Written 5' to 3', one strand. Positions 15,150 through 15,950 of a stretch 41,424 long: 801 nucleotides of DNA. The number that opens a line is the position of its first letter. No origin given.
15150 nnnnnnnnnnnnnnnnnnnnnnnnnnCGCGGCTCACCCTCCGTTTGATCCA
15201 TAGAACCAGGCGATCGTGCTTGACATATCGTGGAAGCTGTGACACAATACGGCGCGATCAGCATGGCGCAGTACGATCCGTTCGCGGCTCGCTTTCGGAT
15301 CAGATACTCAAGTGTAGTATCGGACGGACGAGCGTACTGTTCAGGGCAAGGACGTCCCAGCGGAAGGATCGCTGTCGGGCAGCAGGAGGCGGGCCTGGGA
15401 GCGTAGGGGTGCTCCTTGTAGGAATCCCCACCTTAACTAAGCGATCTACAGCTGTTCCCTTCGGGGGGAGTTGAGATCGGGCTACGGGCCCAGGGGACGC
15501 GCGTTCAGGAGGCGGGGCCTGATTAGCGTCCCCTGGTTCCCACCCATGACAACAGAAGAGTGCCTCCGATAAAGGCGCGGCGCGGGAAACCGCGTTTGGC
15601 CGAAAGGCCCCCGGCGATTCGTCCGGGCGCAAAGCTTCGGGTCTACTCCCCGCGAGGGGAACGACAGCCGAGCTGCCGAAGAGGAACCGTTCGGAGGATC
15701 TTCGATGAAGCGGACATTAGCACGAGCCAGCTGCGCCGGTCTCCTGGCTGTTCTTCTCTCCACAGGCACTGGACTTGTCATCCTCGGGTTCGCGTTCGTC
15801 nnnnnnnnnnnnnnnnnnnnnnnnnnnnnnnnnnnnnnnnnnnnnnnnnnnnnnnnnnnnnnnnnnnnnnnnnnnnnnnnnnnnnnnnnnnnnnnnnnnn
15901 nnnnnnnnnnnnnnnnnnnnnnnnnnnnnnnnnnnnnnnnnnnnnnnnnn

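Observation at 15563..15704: Second, structurally remodelled GEMM-like element with an SD-sequestering alternative helix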

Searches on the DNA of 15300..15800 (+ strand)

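Call 4: search_rna_families(source=window, start=15300, end=15800, threshold=evalue, max_evalue=10, show_alignments=6)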
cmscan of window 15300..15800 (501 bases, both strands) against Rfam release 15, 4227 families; matches with E-value up to 10: 4.
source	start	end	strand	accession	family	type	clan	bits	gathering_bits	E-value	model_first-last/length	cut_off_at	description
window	15596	15680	+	RF01051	c-di-GMP-I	Cis-reg; riboswitch;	CL00126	49.1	35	1.1e-08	1-87/87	no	c-di-GMP-I riboswitch aptamer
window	15607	15726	+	RF01736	flg-Rhizobiales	Cis-reg;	-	15.3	55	0.89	1-141/141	no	flg-Rhizobiales RNA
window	15352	15416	+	RF01872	MEG3_2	Gene; lncRNA;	-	13.8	60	3.5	1-105/105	no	Maternally expressed 3 conserved region 2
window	15598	15610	+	RF02975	DUF3800-XI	Gene; sRNA;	-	11.4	37.8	6.3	7-19/48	no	DUF3800-XI RNA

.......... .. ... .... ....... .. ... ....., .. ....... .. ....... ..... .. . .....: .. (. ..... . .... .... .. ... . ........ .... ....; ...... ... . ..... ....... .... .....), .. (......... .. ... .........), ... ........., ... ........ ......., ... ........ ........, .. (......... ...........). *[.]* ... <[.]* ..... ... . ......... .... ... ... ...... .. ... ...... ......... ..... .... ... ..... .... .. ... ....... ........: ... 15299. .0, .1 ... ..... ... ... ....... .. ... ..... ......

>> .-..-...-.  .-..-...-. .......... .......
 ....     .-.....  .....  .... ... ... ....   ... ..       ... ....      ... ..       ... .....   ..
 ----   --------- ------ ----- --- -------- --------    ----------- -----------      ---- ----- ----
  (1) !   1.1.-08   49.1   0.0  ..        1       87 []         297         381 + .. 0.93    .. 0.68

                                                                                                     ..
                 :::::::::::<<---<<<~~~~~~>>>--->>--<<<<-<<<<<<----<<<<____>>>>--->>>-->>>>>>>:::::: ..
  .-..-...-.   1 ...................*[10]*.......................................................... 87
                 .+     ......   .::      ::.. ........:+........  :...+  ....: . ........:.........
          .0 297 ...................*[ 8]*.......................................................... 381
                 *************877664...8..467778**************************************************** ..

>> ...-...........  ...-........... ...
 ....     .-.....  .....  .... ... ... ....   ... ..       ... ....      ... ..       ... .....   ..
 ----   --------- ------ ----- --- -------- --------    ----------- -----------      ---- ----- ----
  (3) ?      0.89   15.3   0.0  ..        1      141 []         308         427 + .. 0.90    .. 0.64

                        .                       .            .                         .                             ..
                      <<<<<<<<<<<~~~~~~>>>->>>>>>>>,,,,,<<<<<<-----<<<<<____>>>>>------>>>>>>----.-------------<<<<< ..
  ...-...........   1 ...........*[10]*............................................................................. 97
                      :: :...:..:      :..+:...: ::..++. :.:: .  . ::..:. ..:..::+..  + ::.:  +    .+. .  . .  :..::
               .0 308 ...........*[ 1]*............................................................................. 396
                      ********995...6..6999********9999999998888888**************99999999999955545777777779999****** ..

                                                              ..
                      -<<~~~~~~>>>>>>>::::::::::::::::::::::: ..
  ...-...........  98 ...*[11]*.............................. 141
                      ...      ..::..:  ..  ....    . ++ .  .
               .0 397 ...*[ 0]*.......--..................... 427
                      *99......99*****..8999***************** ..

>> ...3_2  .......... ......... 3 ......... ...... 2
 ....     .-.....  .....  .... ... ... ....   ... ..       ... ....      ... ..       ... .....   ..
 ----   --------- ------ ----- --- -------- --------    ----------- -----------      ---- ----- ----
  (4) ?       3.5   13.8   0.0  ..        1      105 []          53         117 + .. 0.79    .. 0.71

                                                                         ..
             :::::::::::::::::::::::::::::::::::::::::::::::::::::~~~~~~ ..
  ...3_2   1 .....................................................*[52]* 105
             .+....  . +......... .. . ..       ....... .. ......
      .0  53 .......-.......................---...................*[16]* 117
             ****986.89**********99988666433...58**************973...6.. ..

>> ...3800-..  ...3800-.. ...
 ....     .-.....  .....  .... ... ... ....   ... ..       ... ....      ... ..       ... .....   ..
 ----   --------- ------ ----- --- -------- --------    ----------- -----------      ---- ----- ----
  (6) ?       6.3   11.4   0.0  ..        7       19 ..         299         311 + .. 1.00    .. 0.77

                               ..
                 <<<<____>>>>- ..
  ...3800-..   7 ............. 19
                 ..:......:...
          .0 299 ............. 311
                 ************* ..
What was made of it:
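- On c-di-GMP-II riboswitch (RF01786): No hit in 15300-15800 even at E <= 10 (call 4).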

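Call 35: build_rna_model(alignment_id=A4, structure=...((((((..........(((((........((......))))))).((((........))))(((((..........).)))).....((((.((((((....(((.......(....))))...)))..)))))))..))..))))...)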
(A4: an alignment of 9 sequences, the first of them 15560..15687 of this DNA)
Model R1 built from alignment A4 (9 sequences, 152 columns); structure: as given.
model positions 128; base pairs 36; branch points 3; effective number of sequences 1.03; information 0.59 bits per position. Calibrated on 0.2 Mb of random sequence (short: E-values are rough).
structure used (alignment columns):
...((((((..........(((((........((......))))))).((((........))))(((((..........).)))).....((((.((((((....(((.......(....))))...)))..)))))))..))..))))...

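Call 36: search_with_rna_model(model_id=R1, sources=[window, L006, L007, L008, L009, L010, L011, L012, L013, L014, L015, L016, L017, L018, L019, L020, L021, L022, L023, L024, L025, L026, L027, L028, L029, L030, L031, L032, L033, L034, L035, L036, L037, L038, L039, L040, L041, L042, L043, L044, L045, L046, L047, L048, L049, L050, L051, L052, L053, L054, L055, L056, L057, L058, L059, L060, L061, L062, L063, L064, L065, L066, L067, L068, L069, L070, L071, L072, L073, L074, L075, L076, L077, L078, L079, L080, L081, L082, L083, L084, L085, L086, L089, L091, L095, L097, L102, L103, L108, L110, L111, L113], max_evalue=1)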
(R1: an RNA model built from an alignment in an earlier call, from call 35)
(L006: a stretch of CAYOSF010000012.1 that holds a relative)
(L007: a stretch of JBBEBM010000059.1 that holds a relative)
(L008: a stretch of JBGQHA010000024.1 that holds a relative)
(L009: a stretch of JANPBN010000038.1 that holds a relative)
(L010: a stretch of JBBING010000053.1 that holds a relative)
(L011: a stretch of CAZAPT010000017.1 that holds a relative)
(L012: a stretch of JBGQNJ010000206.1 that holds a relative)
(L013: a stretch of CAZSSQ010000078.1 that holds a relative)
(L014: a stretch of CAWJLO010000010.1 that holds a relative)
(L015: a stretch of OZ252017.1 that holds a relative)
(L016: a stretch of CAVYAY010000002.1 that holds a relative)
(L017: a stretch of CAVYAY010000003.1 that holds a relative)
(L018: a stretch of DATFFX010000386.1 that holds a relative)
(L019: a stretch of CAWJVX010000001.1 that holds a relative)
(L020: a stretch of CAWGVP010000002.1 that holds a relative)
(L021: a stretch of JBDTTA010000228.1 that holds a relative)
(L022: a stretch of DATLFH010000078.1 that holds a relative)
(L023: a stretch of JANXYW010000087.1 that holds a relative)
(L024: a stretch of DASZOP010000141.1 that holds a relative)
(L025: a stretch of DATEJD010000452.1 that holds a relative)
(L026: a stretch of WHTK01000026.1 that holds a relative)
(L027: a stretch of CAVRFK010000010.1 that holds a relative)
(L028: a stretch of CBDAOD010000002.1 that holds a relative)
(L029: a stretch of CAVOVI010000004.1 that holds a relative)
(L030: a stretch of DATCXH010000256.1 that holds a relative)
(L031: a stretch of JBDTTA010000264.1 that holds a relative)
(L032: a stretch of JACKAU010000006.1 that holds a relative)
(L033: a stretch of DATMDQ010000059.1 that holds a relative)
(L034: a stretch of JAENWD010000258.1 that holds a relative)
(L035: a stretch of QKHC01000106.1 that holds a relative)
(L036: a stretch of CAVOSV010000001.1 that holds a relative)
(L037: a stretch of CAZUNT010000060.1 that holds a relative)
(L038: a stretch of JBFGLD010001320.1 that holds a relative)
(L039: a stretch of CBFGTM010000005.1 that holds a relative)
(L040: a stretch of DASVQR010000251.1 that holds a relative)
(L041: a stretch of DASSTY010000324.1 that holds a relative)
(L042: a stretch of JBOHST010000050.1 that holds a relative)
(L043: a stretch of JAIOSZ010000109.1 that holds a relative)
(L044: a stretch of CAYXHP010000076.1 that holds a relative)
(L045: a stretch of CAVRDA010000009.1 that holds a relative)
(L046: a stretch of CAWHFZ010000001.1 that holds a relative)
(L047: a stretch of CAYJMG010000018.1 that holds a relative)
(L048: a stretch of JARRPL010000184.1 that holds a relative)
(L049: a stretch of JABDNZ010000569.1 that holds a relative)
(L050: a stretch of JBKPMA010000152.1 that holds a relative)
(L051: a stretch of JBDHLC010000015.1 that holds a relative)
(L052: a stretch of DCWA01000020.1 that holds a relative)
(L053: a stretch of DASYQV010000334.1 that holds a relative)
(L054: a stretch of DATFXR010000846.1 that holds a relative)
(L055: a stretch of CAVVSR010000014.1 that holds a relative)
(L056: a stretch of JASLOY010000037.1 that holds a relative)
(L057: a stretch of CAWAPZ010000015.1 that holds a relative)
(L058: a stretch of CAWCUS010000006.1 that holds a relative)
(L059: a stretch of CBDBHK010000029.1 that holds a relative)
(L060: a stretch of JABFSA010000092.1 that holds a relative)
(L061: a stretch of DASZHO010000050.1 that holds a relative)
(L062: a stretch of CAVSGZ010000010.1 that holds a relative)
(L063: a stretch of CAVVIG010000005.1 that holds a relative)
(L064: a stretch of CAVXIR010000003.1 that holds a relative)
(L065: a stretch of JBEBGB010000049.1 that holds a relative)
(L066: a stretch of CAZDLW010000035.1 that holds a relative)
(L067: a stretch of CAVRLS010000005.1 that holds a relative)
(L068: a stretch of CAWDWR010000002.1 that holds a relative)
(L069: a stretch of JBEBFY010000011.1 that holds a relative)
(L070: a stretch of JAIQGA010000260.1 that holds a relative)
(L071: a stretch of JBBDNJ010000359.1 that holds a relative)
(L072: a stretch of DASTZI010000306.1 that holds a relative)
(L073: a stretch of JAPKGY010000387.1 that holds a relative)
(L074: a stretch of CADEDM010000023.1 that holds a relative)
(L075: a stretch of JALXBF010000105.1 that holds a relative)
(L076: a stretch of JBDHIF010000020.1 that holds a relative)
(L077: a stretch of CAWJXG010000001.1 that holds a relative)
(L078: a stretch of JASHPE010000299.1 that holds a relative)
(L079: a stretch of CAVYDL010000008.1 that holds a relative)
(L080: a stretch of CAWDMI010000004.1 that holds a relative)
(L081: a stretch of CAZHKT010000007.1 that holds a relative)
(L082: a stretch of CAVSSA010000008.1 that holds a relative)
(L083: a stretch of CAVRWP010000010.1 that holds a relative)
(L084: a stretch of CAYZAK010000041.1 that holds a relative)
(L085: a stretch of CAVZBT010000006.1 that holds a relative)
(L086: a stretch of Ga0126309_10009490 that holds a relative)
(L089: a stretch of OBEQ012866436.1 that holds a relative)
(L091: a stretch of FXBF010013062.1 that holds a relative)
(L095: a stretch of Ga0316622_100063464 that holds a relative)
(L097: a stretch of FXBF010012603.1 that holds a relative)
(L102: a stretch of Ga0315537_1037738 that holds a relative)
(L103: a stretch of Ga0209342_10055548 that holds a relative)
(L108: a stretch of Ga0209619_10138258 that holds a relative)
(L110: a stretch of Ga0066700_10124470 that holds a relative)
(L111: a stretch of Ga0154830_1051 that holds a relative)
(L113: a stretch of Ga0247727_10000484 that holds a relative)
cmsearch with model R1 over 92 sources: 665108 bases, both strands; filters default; matches with E-value up to 1: 20.
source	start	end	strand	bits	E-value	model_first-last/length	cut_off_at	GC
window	15560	15687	+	140.4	2.5e-33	1-128/128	no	0.68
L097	1282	1412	+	125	2.2e-29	1-128/128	no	0.73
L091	1524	1649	-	120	4.5e-28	1-128/128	no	0.73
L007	2422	2546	+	117.9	1.6e-27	1-128/128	no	0.73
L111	1278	1404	+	117.1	2.5e-27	1-128/128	no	0.72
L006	2685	2813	+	114.2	1.4e-26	1-128/128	no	0.75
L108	522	651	+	109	3e-25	1-128/128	no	0.68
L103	974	1103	+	108.4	4.4e-25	1-128/128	no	0.68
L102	123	264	-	93.1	3.7e-21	1-128/128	no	0.7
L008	2444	2542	+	42.6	4.1e-08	1-128/128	no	0.65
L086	1282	1370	+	41.3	9e-08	1-128/128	no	0.67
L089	2858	2969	+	35.5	2.7e-06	1-128/128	no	0.68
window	7210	7306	-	31.1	3.7e-05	1-128/128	no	0.66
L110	1507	1620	+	30.3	6e-05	1-128/128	no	0.68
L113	1378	1466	-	29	0.00013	1-128/128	no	0.62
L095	1927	2033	+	18.2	0.079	1-128/128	no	0.59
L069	5957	6048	+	16.6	0.21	1-128/128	no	0.73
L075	6005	6130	-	14.3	0.8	1-128/128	no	0.64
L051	7270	7359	-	13.9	1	1-128/128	no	0.66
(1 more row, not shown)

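Call 41: search_with_rna_model(model_id=R1, sources=[L115, L116, L117, L004, L005, L001], max_evalue=1, show_alignments=3)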
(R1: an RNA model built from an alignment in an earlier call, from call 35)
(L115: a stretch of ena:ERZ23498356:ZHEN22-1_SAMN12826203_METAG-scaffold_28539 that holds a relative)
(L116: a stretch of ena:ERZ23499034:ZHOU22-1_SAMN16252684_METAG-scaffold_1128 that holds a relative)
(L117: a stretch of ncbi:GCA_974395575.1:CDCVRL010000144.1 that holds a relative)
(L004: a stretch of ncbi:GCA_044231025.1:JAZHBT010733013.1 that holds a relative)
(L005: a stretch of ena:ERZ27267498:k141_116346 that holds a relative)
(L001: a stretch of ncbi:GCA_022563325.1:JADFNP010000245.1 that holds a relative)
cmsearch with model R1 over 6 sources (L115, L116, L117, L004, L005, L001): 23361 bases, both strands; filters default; matches with E-value up to 1: 6.
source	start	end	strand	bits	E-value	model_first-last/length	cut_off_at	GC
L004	2193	2320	+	138.8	2.2e-34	1-128/128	no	0.69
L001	2277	2404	+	138.7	2.3e-34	1-128/128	no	0.68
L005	666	793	+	137.6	4.4e-34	1-128/128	no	0.7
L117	1399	1499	+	83.3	4.5e-20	1-128/128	no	0.69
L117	5172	5335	-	11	0.2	1-128/128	no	0.67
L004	1532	1651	-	9.4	0.53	1-128/128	no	0.72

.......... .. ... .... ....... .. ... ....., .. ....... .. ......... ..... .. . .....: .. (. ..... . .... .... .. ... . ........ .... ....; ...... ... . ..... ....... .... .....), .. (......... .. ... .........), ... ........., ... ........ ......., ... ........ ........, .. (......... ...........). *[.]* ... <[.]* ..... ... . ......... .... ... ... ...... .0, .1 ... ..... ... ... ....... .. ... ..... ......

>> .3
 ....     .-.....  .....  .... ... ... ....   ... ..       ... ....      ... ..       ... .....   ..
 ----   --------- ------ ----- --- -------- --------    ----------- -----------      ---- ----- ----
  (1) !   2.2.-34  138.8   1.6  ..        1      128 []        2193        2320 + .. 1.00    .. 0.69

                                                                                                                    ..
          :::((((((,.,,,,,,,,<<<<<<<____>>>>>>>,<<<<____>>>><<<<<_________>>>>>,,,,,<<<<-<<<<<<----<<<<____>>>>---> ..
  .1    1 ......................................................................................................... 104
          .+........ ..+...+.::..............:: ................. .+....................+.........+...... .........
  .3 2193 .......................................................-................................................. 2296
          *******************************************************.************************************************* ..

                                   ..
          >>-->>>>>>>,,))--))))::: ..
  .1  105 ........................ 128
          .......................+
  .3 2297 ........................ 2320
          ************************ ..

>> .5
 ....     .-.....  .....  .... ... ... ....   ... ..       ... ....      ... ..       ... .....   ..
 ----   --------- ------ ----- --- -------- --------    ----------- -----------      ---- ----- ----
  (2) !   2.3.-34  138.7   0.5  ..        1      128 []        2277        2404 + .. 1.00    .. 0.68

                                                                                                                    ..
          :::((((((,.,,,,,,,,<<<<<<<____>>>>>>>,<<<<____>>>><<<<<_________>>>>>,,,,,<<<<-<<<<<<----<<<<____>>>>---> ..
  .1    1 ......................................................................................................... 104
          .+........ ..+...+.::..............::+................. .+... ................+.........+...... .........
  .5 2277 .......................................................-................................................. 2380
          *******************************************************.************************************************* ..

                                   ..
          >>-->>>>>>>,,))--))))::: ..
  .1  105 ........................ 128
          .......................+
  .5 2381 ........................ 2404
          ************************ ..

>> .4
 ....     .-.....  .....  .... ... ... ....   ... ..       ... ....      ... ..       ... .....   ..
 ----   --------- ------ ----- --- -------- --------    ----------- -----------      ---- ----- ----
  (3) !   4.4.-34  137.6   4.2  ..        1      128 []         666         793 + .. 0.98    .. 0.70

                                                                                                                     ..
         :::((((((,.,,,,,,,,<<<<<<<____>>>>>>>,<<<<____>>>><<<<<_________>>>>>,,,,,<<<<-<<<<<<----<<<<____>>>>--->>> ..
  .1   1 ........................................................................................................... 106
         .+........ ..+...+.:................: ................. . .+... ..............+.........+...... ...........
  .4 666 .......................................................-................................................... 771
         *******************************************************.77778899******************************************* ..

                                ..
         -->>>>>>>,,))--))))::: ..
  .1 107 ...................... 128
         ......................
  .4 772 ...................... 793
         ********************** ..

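Call 48: search_with_rna_model(model_id=R1, sources=[window, L001, L004, L005, L006, L007, L091, L097, L102, L103, L108, L111, L117, L008], max_evalue=0.000001, make_alignment=true)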
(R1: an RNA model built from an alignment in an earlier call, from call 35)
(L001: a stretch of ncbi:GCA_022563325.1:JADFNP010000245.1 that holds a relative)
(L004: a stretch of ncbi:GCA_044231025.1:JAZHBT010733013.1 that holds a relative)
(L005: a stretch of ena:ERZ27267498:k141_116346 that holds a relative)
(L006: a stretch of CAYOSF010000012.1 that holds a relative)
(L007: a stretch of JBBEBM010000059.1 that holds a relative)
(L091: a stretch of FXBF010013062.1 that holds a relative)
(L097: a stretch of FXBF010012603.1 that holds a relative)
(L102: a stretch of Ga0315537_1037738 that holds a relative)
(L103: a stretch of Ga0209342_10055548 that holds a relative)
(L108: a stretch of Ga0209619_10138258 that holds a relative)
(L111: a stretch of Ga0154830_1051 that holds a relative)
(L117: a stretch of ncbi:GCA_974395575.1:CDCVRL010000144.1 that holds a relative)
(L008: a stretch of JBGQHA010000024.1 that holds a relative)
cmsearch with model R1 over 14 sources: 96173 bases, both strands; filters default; matches with E-value up to 0.000001: 14.
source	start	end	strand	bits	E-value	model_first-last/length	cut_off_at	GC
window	15560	15687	+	140.4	3.6e-34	1-128/128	no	0.68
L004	2193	2320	+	138.8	8.9e-34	1-128/128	no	0.69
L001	2277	2404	+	138.7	9.7e-34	1-128/128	no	0.68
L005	666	793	+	137.6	1.8e-33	1-128/128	no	0.7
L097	1282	1412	+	125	3.2e-30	1-128/128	no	0.73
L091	1524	1649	-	120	6.5e-29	1-128/128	no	0.73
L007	2422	2546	+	117.9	2.3e-28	1-128/128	no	0.73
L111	1278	1404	+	117.1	3.6e-28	1-128/128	no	0.72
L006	2685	2813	+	114.2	2e-27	1-128/128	no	0.75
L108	522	651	+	109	4.4e-26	1-128/128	no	0.68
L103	974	1103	+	108.4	6.3e-26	1-128/128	no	0.68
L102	123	264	-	93.1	5.4e-22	1-128/128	no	0.7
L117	1399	1499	+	83.3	1.9e-19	1-128/128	no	0.69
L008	2444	2542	+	42.6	5.9e-09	1-128/128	no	0.65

Alignment A5: 14 matches aligned to the model, 182 columns, each read 5' to 3' on its own strand. Consensus structure (alignment columns), stored with it:
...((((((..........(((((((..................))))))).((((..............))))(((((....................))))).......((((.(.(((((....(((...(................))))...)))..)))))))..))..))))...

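Call 64: search_with_rna_model(model_id=R1, sources=[L118, L119, L120, L121, L122, L123], max_evalue=0.01)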
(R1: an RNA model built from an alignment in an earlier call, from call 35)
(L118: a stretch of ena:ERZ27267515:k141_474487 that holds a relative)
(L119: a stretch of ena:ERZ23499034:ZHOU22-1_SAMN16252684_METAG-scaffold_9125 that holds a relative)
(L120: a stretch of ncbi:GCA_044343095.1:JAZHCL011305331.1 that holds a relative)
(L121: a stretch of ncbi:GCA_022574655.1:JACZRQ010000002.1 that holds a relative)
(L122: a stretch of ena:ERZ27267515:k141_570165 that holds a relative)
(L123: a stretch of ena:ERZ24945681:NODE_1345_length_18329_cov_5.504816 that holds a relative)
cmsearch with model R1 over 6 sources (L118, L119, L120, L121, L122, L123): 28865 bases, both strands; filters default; matches with E-value up to 0.01: 6.
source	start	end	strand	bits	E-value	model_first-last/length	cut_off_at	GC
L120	859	986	+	136.8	9e-34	1-128/128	no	0.73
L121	776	901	+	133.6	5.8e-33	1-128/128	no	0.66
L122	776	901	+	133.6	5.8e-33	1-128/128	no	0.66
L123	776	901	+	133.6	5.8e-33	1-128/128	no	0.66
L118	430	555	+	123.6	2.2e-30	1-128/128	no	0.69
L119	850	975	+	123.6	2.2e-30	1-128/128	no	0.69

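Call 69: search_with_rna_model(model_id=R1, sources=[window, L004, L005, L006, L007, L091, L097, L102, L103, L108, L111, L118, L120, L121, L117, L008], max_evalue=0.000001, make_alignment=true)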
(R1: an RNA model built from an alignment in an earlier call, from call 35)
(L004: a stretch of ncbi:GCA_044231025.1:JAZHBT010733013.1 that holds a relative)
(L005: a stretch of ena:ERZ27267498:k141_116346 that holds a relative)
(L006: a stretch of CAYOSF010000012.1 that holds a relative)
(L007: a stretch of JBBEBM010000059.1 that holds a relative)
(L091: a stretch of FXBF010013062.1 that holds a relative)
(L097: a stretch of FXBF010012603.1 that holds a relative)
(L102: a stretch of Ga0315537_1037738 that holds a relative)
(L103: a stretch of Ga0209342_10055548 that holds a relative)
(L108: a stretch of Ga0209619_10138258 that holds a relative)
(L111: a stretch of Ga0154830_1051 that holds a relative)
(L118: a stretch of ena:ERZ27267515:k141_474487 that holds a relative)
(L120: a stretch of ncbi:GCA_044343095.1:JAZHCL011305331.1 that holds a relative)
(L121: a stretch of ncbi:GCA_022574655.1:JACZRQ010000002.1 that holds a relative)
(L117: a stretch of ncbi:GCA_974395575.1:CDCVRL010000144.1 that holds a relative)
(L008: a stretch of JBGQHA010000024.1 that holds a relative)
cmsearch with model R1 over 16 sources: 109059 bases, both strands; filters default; matches with E-value up to 0.000001: 16.
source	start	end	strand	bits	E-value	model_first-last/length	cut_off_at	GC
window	15560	15687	+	140.4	4e-34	1-128/128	no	0.68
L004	2193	2320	+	138.8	1e-33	1-128/128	no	0.69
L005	666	793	+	137.6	2.1e-33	1-128/128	no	0.7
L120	859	986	+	136.8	3.4e-33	1-128/128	no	0.73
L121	776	901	+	133.6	2.2e-32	1-128/128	no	0.66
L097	1282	1412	+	125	3.6e-30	1-128/128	no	0.73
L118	430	555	+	123.6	8.5e-30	1-128/128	no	0.69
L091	1524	1649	-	120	7.4e-29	1-128/128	no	0.73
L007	2422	2546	+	117.9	2.6e-28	1-128/128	no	0.73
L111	1278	1404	+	117.1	4.1e-28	1-128/128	no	0.72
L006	2685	2813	+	114.2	2.3e-27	1-128/128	no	0.75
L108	522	651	+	109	5e-26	1-128/128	no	0.68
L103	974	1103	+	108.4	7.2e-26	1-128/128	no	0.68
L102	123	264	-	93.1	6.1e-22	1-128/128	no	0.7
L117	1399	1499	+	83.3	2.1e-19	1-128/128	no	0.69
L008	2444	2542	+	42.6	6.7e-09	1-128/128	no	0.65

Alignment A7: 16 matches aligned to the model, 182 columns, each read 5' to 3' on its own strand. Consensus structure (alignment columns), stored with it:
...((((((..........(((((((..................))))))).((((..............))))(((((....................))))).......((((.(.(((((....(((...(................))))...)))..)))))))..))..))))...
